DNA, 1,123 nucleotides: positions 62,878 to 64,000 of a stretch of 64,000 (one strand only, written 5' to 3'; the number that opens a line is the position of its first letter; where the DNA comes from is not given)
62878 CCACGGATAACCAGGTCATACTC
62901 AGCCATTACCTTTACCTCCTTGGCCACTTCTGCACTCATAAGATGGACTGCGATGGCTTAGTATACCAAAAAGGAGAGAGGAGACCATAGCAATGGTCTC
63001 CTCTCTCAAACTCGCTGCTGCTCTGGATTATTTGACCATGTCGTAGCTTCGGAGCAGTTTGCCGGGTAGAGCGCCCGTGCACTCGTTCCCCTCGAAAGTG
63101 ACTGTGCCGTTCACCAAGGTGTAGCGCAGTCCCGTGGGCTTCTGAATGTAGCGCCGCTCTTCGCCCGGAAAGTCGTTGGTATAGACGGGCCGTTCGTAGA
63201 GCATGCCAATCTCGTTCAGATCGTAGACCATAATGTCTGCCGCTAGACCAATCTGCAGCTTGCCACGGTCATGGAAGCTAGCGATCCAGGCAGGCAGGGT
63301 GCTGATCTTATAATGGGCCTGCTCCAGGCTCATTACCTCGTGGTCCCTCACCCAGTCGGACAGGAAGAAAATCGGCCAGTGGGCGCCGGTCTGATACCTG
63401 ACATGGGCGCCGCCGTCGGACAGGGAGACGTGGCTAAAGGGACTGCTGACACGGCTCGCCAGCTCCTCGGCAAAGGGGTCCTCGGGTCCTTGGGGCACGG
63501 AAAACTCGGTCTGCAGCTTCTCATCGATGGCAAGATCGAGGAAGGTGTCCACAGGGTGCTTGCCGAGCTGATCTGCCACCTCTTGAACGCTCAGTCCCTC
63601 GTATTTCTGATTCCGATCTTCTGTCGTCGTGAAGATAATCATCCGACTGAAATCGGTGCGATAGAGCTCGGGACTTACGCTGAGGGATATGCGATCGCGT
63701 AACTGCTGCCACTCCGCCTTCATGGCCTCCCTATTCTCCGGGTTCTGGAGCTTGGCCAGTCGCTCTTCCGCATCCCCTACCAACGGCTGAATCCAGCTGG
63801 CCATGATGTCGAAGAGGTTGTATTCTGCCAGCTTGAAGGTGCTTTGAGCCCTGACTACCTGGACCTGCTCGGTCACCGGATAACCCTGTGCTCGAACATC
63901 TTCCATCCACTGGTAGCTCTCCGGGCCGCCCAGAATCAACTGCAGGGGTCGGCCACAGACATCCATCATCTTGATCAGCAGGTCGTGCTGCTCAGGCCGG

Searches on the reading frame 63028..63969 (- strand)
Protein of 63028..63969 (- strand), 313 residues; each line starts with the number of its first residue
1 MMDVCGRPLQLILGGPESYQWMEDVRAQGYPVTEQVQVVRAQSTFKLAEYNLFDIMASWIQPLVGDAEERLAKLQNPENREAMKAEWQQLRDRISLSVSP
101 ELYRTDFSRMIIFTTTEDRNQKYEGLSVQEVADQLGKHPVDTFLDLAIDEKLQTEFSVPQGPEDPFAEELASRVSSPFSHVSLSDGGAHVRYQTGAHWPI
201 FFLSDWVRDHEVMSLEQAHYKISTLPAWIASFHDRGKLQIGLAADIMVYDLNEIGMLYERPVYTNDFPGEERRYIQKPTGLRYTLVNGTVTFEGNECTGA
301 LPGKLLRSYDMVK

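Call 60: find_encoding_contigs(protein=window:63028-63969:-, flank=10000, max_places=2)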
Protein window:63028-63969:- (313 aa): no gene with exactly this product is on record in the collection.
